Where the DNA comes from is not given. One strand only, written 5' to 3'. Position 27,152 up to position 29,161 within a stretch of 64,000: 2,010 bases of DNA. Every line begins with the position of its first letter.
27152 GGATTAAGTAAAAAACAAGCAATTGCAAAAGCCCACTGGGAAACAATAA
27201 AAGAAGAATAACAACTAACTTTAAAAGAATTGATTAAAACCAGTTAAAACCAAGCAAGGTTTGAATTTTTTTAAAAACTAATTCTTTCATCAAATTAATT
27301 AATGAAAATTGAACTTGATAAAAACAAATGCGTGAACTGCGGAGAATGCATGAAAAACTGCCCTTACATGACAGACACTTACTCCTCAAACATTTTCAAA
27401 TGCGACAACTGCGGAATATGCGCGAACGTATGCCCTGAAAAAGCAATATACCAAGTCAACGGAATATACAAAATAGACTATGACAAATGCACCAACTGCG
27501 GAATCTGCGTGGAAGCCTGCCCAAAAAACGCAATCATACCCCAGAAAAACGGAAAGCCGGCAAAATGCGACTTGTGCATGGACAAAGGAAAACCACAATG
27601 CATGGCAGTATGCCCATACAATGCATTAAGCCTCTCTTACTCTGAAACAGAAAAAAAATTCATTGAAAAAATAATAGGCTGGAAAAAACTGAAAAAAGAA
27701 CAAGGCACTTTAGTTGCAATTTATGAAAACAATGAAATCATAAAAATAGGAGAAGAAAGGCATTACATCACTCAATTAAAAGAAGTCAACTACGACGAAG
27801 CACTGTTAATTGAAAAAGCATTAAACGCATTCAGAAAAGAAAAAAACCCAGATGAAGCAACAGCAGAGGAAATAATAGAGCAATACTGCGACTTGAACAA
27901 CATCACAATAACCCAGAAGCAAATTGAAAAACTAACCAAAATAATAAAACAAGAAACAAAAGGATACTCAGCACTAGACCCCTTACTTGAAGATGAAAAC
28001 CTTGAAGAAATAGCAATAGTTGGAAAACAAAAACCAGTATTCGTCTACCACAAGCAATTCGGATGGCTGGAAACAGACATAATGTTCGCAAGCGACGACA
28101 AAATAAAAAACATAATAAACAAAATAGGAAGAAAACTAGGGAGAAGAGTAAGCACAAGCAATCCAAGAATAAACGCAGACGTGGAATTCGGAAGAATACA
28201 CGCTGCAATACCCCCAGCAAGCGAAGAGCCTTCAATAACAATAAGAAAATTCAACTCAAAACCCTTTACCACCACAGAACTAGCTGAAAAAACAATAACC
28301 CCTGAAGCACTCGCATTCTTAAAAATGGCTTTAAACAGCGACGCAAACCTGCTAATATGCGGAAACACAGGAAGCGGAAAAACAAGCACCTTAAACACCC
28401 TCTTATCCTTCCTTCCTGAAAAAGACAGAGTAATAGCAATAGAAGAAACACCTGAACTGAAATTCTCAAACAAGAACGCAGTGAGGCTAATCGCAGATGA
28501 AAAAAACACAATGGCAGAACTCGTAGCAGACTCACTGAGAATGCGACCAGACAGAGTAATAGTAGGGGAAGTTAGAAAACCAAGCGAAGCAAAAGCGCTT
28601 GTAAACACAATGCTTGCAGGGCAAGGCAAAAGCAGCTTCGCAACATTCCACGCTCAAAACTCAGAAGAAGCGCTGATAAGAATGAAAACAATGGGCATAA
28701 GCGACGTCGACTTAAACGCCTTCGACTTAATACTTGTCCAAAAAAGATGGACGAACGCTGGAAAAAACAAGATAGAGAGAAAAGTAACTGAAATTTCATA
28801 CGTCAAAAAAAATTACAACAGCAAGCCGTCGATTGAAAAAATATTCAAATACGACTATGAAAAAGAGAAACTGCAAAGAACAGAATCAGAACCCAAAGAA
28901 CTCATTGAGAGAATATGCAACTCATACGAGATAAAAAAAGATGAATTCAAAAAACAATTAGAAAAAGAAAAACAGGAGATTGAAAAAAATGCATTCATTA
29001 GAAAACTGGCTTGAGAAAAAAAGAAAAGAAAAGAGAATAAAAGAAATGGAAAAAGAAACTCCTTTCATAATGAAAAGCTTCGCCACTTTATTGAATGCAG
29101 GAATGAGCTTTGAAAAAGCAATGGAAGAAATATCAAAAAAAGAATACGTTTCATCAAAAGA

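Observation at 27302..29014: Poly-ferredoxin domain fused to a type IV pilus/archaellum-family motor ATPase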

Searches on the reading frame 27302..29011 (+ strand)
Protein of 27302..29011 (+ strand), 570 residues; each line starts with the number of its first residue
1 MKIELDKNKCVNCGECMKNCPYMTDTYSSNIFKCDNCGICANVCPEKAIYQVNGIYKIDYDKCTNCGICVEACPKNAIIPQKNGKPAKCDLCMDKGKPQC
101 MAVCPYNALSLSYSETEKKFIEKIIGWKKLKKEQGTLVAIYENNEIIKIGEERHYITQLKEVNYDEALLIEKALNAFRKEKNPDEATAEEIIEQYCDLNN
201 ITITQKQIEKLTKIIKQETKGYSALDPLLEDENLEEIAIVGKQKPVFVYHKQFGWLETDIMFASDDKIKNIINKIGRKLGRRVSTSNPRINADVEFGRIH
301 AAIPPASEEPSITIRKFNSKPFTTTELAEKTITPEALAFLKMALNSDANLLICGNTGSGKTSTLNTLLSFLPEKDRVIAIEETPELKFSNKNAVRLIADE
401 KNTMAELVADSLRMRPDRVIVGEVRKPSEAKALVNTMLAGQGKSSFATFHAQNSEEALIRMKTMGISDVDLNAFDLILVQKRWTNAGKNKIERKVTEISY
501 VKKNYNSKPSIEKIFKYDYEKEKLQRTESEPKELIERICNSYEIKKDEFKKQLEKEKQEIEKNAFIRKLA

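Call 3: search_protein_families(library=pfam, proteins=[window:27302-29011:+], max_evalue=0.01)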
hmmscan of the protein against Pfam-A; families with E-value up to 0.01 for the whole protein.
window:27302-29011:+ (570 aa): 24 families
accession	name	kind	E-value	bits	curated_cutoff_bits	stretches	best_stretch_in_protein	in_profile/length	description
PF00437.27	T2SSE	-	3.2e-37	128.5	24.9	1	257-484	36-279/370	Type II/IV secretion system protein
PF00037.32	Fer4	-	5.2e-20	70.8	21.1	3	56-78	1-23/24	4Fe-4S binding domain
PF12837.12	Fer4_6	-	1.5e-18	66.2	25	3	57-78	3-24/24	4Fe-4S binding domain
PF12838.12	Fer4_7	-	6.6e-17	62.1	27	2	33-77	1-52/52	4Fe-4S dicluster domain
PF12797.12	Fer4_2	-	1.9e-12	46.7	24.5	2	56-74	3-21/22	4Fe-4S binding domain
PF13237.11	Fer4_10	-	6.4e-12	45.7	25.5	3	33-74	8-53/53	4Fe-4S dicluster domain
PF13187.11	Fer4_9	-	2e-11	44.2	27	3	33-78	1-52/52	4Fe-4S dicluster domain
PF13484.11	Fer4_16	-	1e-09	39.4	30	1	33-52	1-20/66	4Fe-4S double cluster binding domain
PF12800.12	Fer4_4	-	4.5e-08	33.2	24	1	61-75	2-16/17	4Fe-4S binding domain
PF12798.12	Fer4_3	-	5.9e-08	33.4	27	1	63-77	1-15/15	4Fe-4S binding domain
PF14697.11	Fer4_21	-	2.7e-06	27.8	35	2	33-78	7-57/59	4Fe-4S dicluster domain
PF25160.1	LdpA_Fe-S-bd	-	4.7e-06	26.7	27.6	1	40-78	9-43/49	LdpA Fe-S cluster-binding domain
PF13401.12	AAA_22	-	1.2e-05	26.1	27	1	347-390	5-33/130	AAA domain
PF01580.24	FtsK_SpoIIIE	-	3.9e-05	23.6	24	1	342-368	38-60/221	FtsK/SpoIIIE family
PF12775.13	AAA_7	-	0.0004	20.4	25.8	1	338-376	24-62/181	P-loop containing dynein motor region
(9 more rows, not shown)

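Call 4: search_protein_families(library=ncbifam, proteins=[window:27302-29011:+], max_evalue=0.01)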
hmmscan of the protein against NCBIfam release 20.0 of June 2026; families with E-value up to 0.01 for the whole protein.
window:27302-29011:+ (570 aa): 97 families (the best 25 are shown)
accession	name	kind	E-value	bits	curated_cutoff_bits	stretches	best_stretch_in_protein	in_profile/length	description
NF058587.1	archaellum_moto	equivalog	6.6e-54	183.5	550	1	167-527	93-461/527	archaellum flagellar ATPase motor FlaI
TIGR03819.1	heli_sec_ATPase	hypoth_equivalog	4.4e-43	147.8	373.15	1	186-466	16-302/340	TadA family conjugal transfer-associated ATPase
TIGR02788.1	VirB11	equivalog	3.9e-41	141.1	249.95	2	327-466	124-267/308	P-type DNA transfer ATPase VirB11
TIGR02782.1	TrbB_P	equivalog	1.5e-38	132.8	304.55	1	224-502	13-294/303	P-type conjugative transfer ATPase TrbB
NF053672.1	bindosome_BasE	exception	3.8e-37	128.2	1000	1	185-527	102-451/512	bindosome assembly system ATPase subunit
NF010469.0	PRK13894.1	subfamily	8.8e-30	104.1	508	1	225-464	27-267/320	conjugal transfer ATPase TrbB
NF010407.0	PRK13833.1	subfamily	4.4e-27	95.3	499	1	267-481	61-286/323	conjugal transfer protein TrbB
NF010425.0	PRK13851.1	equivalog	1.3e-23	83.5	461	1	338-459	153-278/344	type IV secretion system protein VirB11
NF041000.1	ATPase_ComGA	equivalog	2.3e-22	79.3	300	1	302-474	86-255/267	competence type IV pilus ATPase ComGA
NF010475.0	PRK13900.1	equivalog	7.3e-22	77.9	389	1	337-466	150-284/333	type IV secretion system ATPase VirB11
TIGR02700.1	flavo_MJ0208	hypoth_equivalog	3.1e-17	62.6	251.35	3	32-81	148-197/234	dihydromethanopterin reductase (acceptor)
TIGR02538.1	type_IV_pilB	equivalog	2.1e-16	59.7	675.65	1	336-481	304-450/564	type IV-A pilus assembly ATPase PilB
NF040684.1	PorD_Arch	equivalog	1e-14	54.4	120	3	33-79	33-80/85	pyruvate synthase subunit PorD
TIGR02179.1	PorD_KorD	subfamily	1.9e-14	53.5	60.05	3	33-78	26-72/78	2-oxoacid:acceptor oxidoreductase, delta subunit, pyruvate/2-ketoisovalerate family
NF007755.0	PRK10436.1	equivalog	1.9e-14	53.2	617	1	325-481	196-353/465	type II secretion system protein GspE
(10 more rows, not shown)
